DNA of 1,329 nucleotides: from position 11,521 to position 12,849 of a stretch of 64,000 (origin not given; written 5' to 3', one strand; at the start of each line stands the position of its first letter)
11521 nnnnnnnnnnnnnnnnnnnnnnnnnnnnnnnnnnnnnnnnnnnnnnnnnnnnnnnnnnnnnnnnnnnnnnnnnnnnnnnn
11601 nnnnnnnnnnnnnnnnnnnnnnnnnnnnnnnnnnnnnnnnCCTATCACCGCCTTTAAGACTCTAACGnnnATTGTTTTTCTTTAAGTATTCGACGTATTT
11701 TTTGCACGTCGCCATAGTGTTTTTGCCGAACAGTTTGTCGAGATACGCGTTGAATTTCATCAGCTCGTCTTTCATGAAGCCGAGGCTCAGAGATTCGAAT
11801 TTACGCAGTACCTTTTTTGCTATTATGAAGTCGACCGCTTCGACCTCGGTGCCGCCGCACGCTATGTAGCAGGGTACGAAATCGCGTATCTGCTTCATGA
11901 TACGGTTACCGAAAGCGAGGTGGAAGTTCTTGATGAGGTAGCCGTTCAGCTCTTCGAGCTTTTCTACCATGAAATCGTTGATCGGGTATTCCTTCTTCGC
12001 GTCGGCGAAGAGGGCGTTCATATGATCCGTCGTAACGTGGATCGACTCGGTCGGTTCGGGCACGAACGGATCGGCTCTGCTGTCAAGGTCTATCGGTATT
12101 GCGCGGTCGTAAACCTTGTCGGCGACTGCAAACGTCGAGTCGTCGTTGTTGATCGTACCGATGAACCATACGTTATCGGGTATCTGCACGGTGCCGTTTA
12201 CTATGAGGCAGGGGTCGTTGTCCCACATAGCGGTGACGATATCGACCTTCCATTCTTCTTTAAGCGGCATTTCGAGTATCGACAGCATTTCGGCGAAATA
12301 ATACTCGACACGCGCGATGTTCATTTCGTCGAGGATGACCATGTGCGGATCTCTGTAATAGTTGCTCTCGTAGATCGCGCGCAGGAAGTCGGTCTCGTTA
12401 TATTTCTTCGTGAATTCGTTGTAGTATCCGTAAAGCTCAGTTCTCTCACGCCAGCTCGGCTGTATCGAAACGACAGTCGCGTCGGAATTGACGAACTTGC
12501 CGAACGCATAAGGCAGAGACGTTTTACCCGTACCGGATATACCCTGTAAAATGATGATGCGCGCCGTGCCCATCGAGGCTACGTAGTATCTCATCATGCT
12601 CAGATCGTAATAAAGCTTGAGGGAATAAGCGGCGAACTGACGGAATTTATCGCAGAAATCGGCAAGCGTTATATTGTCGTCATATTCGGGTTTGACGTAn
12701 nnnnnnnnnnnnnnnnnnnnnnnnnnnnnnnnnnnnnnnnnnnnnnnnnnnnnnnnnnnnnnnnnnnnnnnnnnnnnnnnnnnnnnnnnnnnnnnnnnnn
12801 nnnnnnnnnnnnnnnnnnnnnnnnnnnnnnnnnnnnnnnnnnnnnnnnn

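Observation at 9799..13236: Membrane-tethered McrB-family AAA+ protein and a nuclease-less, E/R/K-helix partner embedded between the two sipW genes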

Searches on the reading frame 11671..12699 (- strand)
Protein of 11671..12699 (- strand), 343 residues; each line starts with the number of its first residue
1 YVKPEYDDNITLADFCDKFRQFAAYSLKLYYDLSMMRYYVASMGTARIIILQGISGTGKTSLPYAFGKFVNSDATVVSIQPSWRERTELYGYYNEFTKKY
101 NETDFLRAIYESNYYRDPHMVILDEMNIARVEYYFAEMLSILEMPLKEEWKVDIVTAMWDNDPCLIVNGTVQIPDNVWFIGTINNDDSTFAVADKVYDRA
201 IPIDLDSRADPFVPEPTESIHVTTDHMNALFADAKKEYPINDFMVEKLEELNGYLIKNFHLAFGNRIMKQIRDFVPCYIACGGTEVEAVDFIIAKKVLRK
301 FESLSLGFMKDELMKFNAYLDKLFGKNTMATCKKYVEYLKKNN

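Call 52: search_dna_similar(query=window:11671-12699:-, collection=plasmids, mode=protein, max_evalue=0.001, max_rows=25)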
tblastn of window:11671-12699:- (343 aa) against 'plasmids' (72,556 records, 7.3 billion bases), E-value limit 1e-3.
Records with a match: 293; places in all: 300; records where one place covers at least 80% of the query: 11.
Best place of each record, by identity: <60% 293.
By first word of the organism name: Klebsiella 161; Bacillus 20; Salmonella 14; Escherichia 12; Enterobacter 9; Citrobacter 7; Rhizobium 6; Deinococcus 4; Synechocystis 4; Sinorhizobium 3; and 38 more.
By predicted mobility (MOB-suite, as given by PLSDB): non-mobilizable 188; conjugative 61; mobilizable 44.
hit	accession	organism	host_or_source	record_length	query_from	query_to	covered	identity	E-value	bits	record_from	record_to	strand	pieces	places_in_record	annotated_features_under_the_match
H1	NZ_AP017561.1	Pseudanabaena sp. ABRG5-3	-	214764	14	301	84%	41.2%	2e-55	202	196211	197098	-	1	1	hypothetical protein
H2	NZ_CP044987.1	Deinococcus sp. AJ005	single cell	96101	29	322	86%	37.0%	5e-56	203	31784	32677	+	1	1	AAA family ATPase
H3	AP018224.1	Nostoc linckia NIES-25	-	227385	30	298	78%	38.5%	2e-52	192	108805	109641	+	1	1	hypothetical protein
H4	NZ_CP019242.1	Rhodoferax antarcticus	Whole organism,environment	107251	29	300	79%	37.7%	6e-49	183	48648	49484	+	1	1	AAA family ATPase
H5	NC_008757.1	Polaromonas naphthalenivorans CJ2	-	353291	22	299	81%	35.1%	4e-51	189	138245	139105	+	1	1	AAA family ATPase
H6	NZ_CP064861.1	Companilactobacillus futsaii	jamiecosley,whole organism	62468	8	301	86%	30.2%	2e-27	120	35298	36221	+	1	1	AAA family ATPase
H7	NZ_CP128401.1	Candidatus Chlorohelix allophototropha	Single colony of Candidatus Chlorohelix ...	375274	30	298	78%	30.8%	1e-20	100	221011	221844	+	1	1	EVE domain-containing protein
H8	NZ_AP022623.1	Mycobacteroides abscessus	-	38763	8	303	86%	27.8%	1e-21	103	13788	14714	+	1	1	AAA family ATPase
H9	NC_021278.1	Mycobacteroides abscessus subsp. bolletii 50594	-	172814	8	303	86%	27.8%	1e-21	103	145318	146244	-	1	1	AAA family ATPase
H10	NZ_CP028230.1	Lactiplantibacillus plantarum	cell culture,young radish kimchi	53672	27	300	80%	29.9%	4e-25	113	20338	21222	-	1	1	hypothetical protein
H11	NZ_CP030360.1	Salinibacter ruber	-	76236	36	334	87%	27.2%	4e-22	104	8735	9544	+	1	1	DUF3578 domain-containing protein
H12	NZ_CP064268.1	Bacillus pseudomycoides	cell culture,Zoo wolf area soil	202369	27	300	80%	29.1%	2e-22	105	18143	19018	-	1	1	AAA family ATPase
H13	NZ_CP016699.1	Lactococcus lactis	Single cell,Dairy fermentation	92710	14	300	84%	27.6%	8e-20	98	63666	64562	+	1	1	AAA family ATPase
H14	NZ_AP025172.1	Cupriavidus sp. P-10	-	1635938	50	342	85%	26.6%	9e-16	86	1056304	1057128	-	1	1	none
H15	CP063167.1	Variovorax paradoxus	-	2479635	13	303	85%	26.7%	6e-14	80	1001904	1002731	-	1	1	hypothetical protein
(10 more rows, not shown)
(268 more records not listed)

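Call 53: get_annotated_region(hit=H2, flank=7000)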
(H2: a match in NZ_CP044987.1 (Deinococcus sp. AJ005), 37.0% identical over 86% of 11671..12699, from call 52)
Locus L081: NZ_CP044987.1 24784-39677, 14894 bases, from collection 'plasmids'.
description: Deinococcus sp. AJ005 plasmid p96k, complete sequence
organism: Deinococcus sp. AJ005 (NCBI taxid 2652443)
taxonomy: Bacteria; Deinococcota; Deinococci; Deinococcales; Deinococcaceae; Deinococcus; Deinococcus sp. AJ005
host: -; source: single cell; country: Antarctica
typing (MOB-suite, as given by PLSDB): non-mobilizable
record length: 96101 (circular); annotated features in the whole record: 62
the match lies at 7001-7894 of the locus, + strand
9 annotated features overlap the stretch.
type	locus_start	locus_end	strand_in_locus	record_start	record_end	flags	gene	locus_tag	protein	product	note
CDS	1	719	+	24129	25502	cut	-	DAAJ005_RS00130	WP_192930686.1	hypothetical protein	-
CDS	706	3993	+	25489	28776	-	-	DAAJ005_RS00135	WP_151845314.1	AAA domain-containing protein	-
CDS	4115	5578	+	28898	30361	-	-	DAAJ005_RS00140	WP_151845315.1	hypothetical protein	-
CDS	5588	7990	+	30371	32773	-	-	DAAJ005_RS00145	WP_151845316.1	AAA family ATPase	-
CDS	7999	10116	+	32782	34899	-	-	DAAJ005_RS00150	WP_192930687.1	DUF2357 domain-containing protein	-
CDS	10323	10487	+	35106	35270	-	-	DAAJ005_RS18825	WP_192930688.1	D-alanyl-D-alanine carboxypeptidase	GO:0006508 - proteolysis [Evidence IEA]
CDS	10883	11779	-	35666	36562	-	-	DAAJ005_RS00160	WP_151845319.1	hypothetical protein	-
CDS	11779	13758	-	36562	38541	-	-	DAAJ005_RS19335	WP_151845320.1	AAA family ATPase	-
CDS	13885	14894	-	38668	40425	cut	-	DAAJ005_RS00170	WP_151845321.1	hypothetical protein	-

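Call 54: get_annotated_region(hit=H5, flank=7000)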
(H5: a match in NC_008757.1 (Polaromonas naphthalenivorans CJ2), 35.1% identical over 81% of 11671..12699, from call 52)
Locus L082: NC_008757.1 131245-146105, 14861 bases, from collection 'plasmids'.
description: Polaromonas naphthalenivorans CJ2 plasmid pPNAP01, complete sequence
organism: Polaromonas naphthalenivorans CJ2 (NCBI taxid 365044)
taxonomy: Bacteria; Pseudomonadota; Betaproteobacteria; Burkholderiales; Comamonadaceae; Polaromonas; Polaromonas naphthalenivorans; Polaromonas naphthalenivorans CJ2
host: -; source: -; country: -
typing (MOB-suite, as given by PLSDB): conjugative; replicon IncP; relaxase MOBH; mating-pair formation MPF_T
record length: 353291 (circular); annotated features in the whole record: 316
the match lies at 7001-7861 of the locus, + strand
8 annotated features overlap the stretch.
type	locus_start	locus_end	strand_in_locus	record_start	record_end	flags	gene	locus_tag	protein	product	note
CDS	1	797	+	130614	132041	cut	-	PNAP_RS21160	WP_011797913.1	protein kinase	GO:0006468 - protein phosphorylation [Evidence IEA]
CDS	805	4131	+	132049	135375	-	-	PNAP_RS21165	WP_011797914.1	AAA domain-containing protein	-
CDS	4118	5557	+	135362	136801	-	-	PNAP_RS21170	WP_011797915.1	hypothetical protein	-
CDS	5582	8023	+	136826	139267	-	-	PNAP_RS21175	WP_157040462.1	AAA family ATPase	-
CDS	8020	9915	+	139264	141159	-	-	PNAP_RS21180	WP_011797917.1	hypothetical protein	-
CDS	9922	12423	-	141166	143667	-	-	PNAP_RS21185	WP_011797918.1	hypothetical protein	-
CDS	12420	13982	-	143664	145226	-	-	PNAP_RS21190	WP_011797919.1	hypothetical protein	-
CDS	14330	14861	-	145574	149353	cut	-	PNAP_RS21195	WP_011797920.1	SNF2-related protein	-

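Call 57: search_protein_families(library=padloc, proteins=[L081:706-3993:+, L081:4115-5578:+, L081:5588-7990:+, L081:7999-10116:+], max_evalue=0.001)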
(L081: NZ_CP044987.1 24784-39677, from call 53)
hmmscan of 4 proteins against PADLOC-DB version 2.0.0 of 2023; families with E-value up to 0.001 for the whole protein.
L081:706-3993:+ (1095 aa): 7 families
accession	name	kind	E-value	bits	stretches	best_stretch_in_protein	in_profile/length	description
PDLC03920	MkoA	-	7.1e-88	294.1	1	120-1067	315-1080/1112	-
PDLC03921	MkoA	-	5.2e-66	221.3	2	759-1068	1287-1572/1607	-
PDLC03924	MkoC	-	2.1e-13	47.3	1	947-1069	859-950/1136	-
PDLC05009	PDC-S37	-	1e-11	41.4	1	768-806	937-974/1550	-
PDLC05065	PDC-S68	-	1.8e-06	24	1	761-806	696-743/1221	-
PDLC04140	mad8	-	3.9e-06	24.6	1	422-471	14-58/314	mads_8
PDLC00117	GajB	-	5e-05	20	0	990-1060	506-573/604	UrvD helicase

L081:4115-5578:+ (487 aa): 0 families

L081:5588-7990:+ (800 aa): 1 family
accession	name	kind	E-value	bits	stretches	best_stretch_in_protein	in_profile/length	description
PDLC04547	PDC-M26A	-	1.6e-32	110.9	2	420-592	268-433/724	-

L081:7999-10116:+ (705 aa): 0 families

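Call 58: search_protein_families(library=pfam, proteins=[L081:706-3993:+, L081:4115-5578:+, L081:5588-7990:+, L081:7999-10116:+], max_evalue=0.001)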
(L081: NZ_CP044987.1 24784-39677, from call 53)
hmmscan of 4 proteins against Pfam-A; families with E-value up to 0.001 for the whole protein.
L081:706-3993:+ (1095 aa): 7 families
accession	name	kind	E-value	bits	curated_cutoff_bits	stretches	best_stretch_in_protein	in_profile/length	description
PF13087.12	AAA_12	-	3.4e-33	115.3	27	1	830-1063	2-194/195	AAA domain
PF13086.12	AAA_11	-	9.2e-27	94.9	27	1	423-806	5-251/257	AAA domain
PF13604.12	AAA_30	-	1.3e-09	38.6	27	1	422-474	4-50/191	AAA domain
PF13245.12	AAA_19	-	3.8e-09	37.3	25.1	0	424-484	1-56/134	AAA domain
PF01443.25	Viral_helicase1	-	3.7e-07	30.6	21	0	745-808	34-100/228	Viral superfamily 1 RNA helicase core domain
PF13191.12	AAA_16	-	2.5e-05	25.3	32.6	1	423-592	7-160/167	AAA ATPase domain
PF13401.12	AAA_22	-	0.00053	20.7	27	0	435-503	5-33/130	AAA domain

L081:4115-5578:+ (487 aa): 0 families

L081:5588-7990:+ (800 aa): 1 family
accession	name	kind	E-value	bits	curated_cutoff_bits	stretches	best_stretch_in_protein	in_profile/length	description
PF07728.20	AAA_5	-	8.9e-06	26.2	22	1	493-644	3-138/139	AAA domain (dynein-related subfamily)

L081:7999-10116:+ (705 aa): 1 family
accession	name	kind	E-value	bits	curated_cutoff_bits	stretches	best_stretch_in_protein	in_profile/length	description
PF09823.15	DUF2357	-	5.3e-06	26.3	23.3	1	123-218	94-187/251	Domain of unknown function (DUF2357)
